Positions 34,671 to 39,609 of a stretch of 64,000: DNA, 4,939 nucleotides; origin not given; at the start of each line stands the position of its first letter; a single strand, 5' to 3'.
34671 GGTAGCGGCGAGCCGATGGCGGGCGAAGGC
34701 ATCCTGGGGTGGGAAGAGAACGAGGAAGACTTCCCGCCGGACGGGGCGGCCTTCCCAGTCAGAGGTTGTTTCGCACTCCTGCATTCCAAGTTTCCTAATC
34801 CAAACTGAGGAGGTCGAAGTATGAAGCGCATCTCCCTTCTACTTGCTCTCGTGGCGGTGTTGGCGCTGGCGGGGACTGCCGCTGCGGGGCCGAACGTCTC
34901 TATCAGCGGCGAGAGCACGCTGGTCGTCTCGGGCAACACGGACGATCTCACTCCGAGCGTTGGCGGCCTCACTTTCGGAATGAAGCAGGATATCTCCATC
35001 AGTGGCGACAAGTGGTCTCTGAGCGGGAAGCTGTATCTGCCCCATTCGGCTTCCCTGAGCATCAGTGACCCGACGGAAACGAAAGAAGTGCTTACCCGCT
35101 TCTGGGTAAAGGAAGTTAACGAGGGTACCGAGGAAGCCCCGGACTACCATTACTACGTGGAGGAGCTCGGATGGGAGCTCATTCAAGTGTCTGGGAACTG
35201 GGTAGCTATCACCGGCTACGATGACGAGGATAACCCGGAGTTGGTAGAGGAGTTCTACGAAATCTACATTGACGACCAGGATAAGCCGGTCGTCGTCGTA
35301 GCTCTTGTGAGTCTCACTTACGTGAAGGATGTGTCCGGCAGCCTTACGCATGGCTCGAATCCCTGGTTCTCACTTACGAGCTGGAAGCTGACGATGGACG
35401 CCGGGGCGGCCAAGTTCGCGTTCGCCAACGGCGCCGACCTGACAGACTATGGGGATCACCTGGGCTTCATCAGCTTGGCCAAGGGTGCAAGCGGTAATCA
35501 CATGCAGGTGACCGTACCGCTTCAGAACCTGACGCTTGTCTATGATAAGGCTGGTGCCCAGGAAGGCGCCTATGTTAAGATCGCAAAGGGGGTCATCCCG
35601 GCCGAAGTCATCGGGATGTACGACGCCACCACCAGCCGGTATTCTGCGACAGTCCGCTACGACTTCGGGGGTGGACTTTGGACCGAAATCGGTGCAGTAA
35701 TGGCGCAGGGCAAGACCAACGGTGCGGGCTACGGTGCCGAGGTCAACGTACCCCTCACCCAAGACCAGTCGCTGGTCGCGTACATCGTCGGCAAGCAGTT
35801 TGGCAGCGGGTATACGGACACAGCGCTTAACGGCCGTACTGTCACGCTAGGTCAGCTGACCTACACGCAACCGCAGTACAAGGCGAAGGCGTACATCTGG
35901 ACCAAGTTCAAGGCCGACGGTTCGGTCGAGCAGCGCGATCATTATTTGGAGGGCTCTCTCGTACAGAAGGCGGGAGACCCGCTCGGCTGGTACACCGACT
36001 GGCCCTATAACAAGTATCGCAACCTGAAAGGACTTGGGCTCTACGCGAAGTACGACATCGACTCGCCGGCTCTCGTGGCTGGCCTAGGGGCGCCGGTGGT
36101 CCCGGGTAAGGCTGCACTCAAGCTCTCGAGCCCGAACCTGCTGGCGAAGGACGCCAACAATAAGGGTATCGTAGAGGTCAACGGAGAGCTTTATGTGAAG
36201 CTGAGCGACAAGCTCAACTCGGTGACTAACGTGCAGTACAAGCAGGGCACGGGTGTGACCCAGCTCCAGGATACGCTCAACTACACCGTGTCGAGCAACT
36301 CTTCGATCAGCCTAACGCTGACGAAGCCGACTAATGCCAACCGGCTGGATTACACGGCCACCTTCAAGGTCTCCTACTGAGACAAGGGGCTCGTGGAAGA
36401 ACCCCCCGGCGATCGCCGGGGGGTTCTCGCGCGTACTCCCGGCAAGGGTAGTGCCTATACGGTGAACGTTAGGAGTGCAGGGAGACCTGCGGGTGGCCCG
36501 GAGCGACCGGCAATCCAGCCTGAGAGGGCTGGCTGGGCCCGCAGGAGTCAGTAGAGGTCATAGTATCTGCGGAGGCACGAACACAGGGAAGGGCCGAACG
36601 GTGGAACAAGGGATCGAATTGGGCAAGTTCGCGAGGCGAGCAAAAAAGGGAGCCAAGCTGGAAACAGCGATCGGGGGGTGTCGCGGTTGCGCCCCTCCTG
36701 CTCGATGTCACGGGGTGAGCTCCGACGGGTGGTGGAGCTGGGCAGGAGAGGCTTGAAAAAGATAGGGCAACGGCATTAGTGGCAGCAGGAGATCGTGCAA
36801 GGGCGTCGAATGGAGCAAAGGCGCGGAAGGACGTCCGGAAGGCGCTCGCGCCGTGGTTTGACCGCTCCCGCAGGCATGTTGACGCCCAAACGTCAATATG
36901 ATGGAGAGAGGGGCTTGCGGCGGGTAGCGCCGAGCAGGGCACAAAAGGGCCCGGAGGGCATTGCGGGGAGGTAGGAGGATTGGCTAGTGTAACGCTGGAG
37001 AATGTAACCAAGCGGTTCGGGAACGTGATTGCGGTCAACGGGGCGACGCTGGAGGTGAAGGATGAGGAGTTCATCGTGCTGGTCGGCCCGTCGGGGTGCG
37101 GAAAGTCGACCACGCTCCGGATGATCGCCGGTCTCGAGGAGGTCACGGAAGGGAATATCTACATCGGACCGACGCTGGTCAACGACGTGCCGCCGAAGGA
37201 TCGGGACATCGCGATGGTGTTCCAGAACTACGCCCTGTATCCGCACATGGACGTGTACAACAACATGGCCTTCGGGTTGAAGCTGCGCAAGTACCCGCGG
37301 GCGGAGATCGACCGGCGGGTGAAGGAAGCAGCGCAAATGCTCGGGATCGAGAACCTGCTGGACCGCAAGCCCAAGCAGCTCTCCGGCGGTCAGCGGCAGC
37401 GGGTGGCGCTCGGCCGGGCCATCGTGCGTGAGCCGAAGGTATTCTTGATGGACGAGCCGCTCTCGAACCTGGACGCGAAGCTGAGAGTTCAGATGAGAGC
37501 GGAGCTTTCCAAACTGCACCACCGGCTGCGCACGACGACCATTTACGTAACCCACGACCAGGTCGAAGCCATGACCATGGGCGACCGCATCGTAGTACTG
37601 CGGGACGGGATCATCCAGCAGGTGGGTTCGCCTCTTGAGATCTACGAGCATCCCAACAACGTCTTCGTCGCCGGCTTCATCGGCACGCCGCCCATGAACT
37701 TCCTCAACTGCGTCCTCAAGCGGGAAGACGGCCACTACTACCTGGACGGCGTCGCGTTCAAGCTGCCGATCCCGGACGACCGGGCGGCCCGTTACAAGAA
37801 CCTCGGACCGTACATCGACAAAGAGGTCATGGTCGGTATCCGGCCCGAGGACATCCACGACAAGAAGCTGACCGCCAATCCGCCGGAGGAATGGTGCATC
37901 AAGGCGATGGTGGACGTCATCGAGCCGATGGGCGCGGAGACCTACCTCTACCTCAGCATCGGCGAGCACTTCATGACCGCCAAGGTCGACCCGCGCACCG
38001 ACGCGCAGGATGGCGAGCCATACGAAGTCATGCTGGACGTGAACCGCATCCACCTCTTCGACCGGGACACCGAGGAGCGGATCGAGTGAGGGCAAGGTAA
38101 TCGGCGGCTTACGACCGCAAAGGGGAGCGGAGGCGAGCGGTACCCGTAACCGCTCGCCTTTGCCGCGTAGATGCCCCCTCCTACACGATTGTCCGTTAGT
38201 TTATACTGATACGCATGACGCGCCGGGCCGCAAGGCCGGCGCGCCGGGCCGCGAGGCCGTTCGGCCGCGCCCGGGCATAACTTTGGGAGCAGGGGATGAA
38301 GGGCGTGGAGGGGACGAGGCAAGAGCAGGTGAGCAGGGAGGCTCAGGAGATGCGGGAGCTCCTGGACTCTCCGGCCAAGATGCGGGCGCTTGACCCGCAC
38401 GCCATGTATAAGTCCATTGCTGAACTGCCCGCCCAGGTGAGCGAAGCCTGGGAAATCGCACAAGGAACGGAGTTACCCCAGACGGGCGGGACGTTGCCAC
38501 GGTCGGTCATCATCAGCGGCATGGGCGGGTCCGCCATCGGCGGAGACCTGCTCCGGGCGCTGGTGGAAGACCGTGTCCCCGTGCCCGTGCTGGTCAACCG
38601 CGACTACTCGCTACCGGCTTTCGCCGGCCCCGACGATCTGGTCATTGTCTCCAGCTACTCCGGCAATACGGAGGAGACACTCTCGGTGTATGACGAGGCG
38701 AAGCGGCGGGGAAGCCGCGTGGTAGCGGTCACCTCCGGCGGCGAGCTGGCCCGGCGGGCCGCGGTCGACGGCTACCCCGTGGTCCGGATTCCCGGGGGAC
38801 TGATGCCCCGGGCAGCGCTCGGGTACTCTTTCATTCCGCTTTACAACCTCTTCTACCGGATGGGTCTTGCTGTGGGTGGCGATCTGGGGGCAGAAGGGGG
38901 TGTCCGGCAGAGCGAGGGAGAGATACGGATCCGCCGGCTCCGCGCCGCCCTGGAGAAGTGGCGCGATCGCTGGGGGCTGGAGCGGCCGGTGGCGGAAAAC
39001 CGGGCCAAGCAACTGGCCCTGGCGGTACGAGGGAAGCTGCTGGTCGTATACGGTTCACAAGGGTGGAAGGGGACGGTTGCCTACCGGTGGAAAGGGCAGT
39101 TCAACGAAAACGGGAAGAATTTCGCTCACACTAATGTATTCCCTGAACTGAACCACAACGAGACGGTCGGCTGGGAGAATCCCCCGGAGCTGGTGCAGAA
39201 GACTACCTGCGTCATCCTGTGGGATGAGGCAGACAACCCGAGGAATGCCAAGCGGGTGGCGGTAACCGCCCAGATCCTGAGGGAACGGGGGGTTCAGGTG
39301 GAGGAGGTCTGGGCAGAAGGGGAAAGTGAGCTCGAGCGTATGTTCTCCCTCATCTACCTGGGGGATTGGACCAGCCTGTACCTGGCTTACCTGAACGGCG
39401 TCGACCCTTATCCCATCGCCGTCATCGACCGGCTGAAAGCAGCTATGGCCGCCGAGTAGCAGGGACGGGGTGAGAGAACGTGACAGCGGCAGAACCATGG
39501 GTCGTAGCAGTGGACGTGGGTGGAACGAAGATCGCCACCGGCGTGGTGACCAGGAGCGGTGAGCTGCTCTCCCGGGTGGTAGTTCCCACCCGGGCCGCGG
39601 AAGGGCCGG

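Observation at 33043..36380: Paralogous pair of abundant-looking secreted proteins ending in canonical outer-membrane beta-barrel signals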

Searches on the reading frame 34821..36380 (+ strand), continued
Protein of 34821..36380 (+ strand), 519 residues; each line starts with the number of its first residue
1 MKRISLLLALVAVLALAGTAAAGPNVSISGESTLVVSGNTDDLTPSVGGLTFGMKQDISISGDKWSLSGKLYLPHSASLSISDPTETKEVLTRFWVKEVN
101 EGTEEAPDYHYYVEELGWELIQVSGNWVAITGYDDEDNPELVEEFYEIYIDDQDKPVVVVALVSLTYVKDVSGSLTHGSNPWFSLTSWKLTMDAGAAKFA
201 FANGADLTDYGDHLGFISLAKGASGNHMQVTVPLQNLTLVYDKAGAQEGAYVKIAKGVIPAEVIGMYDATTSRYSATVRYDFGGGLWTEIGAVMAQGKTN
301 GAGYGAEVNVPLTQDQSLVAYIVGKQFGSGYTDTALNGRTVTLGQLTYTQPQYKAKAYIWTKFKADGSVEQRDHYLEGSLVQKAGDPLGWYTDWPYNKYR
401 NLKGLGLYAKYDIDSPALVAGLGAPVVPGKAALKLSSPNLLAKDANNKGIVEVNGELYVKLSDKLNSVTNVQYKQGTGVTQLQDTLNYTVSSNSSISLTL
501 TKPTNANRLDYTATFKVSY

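Call 81: find_encoding_contigs(protein=P0009, flank=10000, max_places=1)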
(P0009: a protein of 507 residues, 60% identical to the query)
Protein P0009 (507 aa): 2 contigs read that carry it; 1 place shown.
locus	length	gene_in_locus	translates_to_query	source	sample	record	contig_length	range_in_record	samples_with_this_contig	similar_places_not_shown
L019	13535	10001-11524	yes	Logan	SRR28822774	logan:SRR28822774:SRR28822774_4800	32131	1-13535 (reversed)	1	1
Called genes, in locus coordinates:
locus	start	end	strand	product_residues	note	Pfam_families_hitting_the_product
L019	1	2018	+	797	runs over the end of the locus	PF04357:TamB (faint)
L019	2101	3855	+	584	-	PF13487:HD_5, PF01966:HD, PF01590:GAF, PF13185:GAF_2, PF13492:GAF_3, PF00990:GGDEF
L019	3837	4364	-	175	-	-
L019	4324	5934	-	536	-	PF01564:Spermine_synth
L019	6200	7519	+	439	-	PF00089:Trypsin, PF13365:Trypsin_2, PF00595:PDZ, PF13180:PDZ_2, PF17820:PDZ_6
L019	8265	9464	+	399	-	-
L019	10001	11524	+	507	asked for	-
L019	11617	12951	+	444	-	PF07690:MFS_1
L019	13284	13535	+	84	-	?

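Call 83: find_encoding_contigs(protein=P0010, flank=5000, max_places=2)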
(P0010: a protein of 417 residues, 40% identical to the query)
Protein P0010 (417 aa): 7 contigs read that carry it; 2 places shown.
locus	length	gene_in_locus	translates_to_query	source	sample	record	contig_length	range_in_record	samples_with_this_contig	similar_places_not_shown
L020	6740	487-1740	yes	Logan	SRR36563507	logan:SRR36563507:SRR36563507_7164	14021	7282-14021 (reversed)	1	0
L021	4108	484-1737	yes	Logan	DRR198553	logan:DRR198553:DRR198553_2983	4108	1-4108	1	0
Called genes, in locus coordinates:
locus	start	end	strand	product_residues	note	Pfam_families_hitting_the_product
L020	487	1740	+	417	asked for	-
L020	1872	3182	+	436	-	PF07690:MFS_1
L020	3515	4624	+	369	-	PF00005:ABC_tran, PF03215:Rad17 (weak), PF17912:OB_MalK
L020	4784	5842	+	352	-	PF00480:ROK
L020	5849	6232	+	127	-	PF02452:PemK_toxin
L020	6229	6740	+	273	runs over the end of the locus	PF07722:Peptidase_C26, PF00117:GATase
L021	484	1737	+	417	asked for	-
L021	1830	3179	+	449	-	PF07690:MFS_1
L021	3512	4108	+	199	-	?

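Call 84: find_encoding_contigs(protein=P0008, flank=6000, max_places=1)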
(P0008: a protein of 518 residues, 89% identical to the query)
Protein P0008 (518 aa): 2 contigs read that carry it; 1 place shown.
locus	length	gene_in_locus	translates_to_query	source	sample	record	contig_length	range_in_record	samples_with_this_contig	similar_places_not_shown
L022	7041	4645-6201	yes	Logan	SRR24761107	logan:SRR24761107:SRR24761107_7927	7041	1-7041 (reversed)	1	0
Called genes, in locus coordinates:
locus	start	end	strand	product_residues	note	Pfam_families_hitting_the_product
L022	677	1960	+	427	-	PF00089:Trypsin, PF13365:Trypsin_2, PF00595:PDZ, PF13180:PDZ_2, PF17820:PDZ_6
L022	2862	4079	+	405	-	-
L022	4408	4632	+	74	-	-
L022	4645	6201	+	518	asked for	-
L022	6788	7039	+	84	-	?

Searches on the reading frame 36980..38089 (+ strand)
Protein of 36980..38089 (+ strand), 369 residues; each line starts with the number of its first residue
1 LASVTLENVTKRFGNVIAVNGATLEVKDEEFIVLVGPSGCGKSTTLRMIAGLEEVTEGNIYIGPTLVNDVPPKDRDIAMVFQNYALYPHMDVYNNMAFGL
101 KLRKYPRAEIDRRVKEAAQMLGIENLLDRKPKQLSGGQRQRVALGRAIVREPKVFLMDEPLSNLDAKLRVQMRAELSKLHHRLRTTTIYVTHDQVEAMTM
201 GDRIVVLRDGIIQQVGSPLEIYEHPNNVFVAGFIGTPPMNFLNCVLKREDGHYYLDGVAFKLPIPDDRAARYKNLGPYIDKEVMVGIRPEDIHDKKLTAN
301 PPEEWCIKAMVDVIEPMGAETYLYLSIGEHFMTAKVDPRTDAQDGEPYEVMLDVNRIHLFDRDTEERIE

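Call 18: search_protein_families(library=pfam, proteins=[window:36980-38089:+], max_evalue=0.001)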
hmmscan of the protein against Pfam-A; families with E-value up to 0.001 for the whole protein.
window:36980-38089:+ (369 aa): 8 families
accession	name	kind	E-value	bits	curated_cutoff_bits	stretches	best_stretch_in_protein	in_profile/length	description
PF00005.33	ABC_tran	-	2.5e-33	116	25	1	20-161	2-136/137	ABC transporter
PF17912.7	OB_MalK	-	1.7e-13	51.7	27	1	235-292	1-53/53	MalK OB fold domain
PF03215.21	Rad17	-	1.5e-06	28.7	23.8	1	20-105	36-119/186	Rad17 P-loop domain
PF08402.16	TOBE_2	-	1.4e-05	25.5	21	1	285-360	1-76/76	TOBE domain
PF13304.12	AAA_21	-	0.00011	22.8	27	0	31-57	1-39/304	AAA domain, putative AbiEii toxin, Type IV TA system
PF13401.12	AAA_22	-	0.00012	22.8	27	1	28-104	4-62/130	AAA domain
PF03459.23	TOBE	-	0.00012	22.7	22.3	1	308-359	8-64/64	TOBE domain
PF02463.25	SMC_N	-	0.00024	21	40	0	130-208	133-215/220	RecF/RecN/SMC N terminal domain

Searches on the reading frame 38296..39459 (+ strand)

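Call 18: search_protein_families(library=pfam, proteins=[window:38296-39459:+], max_evalue=0.001)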
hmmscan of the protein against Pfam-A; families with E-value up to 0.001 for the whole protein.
window:38296-39459:+ (387 aa): 3 families
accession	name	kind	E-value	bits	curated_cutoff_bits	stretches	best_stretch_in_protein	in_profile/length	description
PF10432.14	bact-PGI_C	-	2.5e-55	187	24.5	1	234-384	2-151/151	Bacterial phospho-glucose isomerase C-terminal SIS domain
PF01380.27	SIS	-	2.9e-08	34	25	1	70-155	7-98/131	SIS domain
PF13580.11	SIS_2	-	0.00027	21.4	27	1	111-147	102-138/138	SIS domain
